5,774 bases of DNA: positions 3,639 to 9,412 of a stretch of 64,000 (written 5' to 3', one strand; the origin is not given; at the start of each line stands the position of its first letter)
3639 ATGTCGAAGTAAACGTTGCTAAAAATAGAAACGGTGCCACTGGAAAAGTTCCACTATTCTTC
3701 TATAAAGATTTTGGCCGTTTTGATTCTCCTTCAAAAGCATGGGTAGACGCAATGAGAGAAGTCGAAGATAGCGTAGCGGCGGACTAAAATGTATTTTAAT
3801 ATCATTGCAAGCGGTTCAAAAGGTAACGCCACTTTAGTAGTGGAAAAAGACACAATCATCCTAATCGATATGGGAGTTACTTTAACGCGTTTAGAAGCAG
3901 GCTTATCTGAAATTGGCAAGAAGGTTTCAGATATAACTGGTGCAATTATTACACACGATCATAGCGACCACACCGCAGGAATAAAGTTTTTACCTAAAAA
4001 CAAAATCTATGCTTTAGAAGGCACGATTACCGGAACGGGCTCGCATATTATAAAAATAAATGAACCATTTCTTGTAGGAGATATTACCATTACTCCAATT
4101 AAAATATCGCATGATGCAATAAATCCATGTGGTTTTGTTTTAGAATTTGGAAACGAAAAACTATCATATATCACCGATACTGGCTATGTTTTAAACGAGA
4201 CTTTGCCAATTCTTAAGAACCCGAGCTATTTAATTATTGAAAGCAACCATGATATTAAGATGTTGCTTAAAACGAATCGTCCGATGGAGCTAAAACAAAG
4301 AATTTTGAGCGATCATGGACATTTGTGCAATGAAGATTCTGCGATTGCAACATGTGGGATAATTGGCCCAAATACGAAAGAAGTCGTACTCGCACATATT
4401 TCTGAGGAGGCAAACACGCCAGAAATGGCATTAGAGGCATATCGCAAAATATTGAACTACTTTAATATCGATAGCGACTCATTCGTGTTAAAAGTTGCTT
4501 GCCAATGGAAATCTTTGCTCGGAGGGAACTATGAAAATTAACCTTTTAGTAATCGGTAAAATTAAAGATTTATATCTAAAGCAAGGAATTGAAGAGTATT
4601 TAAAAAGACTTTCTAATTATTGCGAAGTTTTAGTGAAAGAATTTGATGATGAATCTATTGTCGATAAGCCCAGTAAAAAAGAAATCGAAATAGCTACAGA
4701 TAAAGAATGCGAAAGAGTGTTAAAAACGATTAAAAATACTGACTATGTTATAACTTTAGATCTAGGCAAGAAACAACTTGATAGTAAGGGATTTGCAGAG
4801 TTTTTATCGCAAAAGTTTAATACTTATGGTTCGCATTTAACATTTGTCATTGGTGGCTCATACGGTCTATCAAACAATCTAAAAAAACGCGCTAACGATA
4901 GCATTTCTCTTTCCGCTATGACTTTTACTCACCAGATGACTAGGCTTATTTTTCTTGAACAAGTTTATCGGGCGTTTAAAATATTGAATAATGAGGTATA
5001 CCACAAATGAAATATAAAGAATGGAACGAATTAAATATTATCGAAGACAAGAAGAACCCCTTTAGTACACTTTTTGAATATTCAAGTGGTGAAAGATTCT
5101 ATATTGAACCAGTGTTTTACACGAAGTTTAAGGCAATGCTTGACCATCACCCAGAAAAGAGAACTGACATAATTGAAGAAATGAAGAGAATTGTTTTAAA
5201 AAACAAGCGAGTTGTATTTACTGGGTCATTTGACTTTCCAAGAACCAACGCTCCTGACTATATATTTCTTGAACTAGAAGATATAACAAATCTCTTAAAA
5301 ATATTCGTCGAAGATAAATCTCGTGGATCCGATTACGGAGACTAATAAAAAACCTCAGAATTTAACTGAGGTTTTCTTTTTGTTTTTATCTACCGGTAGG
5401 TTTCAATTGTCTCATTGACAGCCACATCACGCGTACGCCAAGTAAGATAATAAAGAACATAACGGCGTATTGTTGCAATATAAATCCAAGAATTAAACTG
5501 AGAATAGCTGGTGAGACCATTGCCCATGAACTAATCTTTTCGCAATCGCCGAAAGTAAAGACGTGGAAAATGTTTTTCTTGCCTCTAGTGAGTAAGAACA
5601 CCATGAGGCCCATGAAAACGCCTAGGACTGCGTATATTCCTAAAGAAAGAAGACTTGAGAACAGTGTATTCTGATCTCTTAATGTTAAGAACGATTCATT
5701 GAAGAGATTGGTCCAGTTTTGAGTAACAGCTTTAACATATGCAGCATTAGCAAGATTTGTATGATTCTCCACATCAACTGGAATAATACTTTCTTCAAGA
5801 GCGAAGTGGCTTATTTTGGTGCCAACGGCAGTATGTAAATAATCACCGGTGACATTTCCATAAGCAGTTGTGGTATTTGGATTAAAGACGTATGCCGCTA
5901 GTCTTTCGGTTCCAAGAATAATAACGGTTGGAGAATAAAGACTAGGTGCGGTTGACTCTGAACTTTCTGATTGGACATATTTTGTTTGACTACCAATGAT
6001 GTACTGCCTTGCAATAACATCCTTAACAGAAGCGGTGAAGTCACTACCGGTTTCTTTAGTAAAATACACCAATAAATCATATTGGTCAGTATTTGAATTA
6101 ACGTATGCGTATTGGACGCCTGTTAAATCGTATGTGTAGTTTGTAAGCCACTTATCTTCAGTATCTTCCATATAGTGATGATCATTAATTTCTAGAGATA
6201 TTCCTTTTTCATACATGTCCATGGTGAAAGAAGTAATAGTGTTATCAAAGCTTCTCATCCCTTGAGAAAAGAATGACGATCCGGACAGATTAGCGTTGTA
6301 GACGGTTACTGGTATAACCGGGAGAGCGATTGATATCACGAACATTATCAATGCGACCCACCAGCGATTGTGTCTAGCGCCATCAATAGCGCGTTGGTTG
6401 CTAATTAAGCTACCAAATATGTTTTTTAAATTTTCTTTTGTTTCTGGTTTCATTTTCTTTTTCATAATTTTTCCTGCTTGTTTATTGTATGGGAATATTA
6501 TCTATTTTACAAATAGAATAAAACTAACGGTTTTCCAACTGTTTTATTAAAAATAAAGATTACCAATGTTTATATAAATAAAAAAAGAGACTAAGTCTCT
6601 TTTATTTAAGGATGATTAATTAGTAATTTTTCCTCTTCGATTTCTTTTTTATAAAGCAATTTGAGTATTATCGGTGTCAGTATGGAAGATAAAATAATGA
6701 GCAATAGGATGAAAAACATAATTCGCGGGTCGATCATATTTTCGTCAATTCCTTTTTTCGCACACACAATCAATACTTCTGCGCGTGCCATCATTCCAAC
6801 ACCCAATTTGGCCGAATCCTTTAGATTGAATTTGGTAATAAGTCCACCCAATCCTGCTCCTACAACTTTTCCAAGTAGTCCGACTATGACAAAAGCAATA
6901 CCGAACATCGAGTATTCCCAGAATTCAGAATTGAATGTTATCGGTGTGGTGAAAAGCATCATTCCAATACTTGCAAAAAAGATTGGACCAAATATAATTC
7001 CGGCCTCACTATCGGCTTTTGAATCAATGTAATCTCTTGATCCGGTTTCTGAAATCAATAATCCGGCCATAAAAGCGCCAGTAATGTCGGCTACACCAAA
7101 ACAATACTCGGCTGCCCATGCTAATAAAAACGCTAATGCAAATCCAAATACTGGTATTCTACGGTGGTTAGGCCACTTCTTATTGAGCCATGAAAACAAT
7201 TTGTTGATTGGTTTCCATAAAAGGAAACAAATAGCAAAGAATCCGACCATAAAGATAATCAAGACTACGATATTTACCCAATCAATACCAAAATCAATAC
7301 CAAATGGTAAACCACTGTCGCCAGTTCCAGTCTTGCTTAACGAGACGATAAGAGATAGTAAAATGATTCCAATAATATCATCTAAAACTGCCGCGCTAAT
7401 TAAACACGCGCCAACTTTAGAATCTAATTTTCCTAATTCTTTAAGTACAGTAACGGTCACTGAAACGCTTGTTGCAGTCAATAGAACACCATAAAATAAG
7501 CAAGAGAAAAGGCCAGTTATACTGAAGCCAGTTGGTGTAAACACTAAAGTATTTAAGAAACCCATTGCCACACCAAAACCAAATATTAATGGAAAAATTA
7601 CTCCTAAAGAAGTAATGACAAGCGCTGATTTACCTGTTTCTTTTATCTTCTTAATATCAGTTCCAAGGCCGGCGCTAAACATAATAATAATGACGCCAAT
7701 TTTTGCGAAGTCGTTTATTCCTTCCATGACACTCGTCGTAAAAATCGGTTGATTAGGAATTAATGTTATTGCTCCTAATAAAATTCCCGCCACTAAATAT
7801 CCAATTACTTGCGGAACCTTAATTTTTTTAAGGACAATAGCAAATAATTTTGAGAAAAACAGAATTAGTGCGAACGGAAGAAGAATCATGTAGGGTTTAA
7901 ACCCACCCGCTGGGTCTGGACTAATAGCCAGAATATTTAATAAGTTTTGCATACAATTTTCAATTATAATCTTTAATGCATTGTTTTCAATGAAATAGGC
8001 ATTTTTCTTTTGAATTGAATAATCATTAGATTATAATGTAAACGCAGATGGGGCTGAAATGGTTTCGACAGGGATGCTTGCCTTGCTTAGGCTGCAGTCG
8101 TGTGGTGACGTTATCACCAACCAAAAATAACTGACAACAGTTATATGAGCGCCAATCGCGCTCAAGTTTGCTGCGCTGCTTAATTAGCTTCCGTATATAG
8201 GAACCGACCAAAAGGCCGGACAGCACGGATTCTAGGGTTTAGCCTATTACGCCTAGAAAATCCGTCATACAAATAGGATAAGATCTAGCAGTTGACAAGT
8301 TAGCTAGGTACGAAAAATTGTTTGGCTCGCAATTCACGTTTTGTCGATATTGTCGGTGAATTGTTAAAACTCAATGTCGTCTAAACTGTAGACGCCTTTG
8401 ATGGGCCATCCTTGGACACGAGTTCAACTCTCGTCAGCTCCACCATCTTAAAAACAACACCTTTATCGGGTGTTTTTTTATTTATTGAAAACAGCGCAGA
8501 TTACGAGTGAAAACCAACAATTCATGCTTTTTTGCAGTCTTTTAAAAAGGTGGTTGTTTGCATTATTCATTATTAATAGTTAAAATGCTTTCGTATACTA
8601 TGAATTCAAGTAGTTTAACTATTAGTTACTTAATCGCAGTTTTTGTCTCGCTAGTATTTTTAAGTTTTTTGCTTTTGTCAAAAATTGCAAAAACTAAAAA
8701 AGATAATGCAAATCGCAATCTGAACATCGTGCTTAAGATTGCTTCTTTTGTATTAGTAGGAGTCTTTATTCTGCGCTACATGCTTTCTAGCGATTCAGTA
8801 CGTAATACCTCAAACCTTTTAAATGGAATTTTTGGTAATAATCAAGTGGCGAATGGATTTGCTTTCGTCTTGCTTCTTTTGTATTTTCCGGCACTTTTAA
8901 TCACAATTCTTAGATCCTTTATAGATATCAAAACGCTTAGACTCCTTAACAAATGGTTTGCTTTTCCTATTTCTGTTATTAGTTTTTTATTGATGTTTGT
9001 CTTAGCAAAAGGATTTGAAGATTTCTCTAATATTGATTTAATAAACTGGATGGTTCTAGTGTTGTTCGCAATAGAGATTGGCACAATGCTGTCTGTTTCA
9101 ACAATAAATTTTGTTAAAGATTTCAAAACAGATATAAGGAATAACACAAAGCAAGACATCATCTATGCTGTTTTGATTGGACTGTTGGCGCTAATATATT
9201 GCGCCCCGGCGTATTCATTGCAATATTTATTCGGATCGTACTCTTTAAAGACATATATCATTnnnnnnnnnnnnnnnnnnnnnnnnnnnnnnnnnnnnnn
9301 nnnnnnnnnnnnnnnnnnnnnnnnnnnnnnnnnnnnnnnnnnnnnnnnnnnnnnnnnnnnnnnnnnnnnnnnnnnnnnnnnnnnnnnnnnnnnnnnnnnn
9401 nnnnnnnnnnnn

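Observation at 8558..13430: Atypical three-gene ABC-like module adjacent to ssrA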

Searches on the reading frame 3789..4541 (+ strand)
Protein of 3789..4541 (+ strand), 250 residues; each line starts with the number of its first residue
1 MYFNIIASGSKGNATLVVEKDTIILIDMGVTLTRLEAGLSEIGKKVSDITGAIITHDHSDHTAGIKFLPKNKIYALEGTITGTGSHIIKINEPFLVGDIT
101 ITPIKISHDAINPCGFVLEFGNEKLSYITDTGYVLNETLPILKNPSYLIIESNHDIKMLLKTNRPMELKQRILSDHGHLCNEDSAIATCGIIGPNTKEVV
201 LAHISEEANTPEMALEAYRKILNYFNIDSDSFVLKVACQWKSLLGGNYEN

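Call 92: search_protein_families(library=pfam, proteins=[window:3789-4541:+], max_evalue=0.00001)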
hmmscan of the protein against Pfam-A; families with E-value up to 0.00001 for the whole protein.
window:3789-4541:+ (250 aa): 2 families
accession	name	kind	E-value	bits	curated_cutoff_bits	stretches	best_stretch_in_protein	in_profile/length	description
PF12706.13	Lactamase_B_2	-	3.2e-16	60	27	1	24-204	3-200/200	Beta-lactamase superfamily domain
PF00753.33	Lactamase_B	-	2.5e-10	41.1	22.7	1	11-73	5-68/196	Metallo-beta-lactamase superfamily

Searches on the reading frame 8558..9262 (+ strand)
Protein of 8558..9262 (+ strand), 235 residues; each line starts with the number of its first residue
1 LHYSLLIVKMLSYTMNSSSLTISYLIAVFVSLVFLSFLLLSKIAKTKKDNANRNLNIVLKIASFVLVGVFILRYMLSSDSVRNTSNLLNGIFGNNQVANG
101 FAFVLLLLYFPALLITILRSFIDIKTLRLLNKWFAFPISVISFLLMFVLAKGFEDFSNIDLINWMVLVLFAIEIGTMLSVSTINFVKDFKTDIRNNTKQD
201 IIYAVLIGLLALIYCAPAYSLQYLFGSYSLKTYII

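Call 77: search_protein_families(library=pfam, alignment_id=A7, max_evalue=1)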
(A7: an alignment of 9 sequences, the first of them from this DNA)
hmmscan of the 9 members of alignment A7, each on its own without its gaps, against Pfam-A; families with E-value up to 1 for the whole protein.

A. member 1, seq(235 aa): 4 families
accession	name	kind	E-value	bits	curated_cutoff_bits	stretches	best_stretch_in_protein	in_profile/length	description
PF06664.17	WLS-like_TM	-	0.00031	20.6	28.3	1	10-148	61-206/247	Wntless-like, transmembrane domain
PF15420.11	Abhydrolase_9_N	-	0.0013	19.3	27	1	19-148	20-145/208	Alpha/beta-hydrolase family N-terminus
PF04647.20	AgrB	-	0.18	11.6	23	0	5-108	89-177/185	Accessory gene regulator B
PF11014.13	DUF2852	-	0.4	11.3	22.5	0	51-89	4-46/116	Protein of unknown function (DUF2852)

B. families by the number of members that match (of 9 scanned): 8 families
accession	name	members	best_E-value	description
PF06664.17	WLS-like_TM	1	0.00031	Wntless-like, transmembrane domain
PF10066.14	DUF2304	1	0.0011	Uncharacterized conserved protein (DUF2304)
PF15420.11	Abhydrolase_9_N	1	0.0013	Alpha/beta-hydrolase family N-terminus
PF10993.13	DUF2818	1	0.059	Protein of unknown function (DUF2818)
PF04647.20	AgrB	1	0.18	Accessory gene regulator B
PF11346.13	DUF3149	1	0.19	Protein of unknown function (DUF3149)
PF11014.13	DUF2852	1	0.4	Protein of unknown function (DUF2852)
PF08733.15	PalH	1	0.55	PalH/RIM21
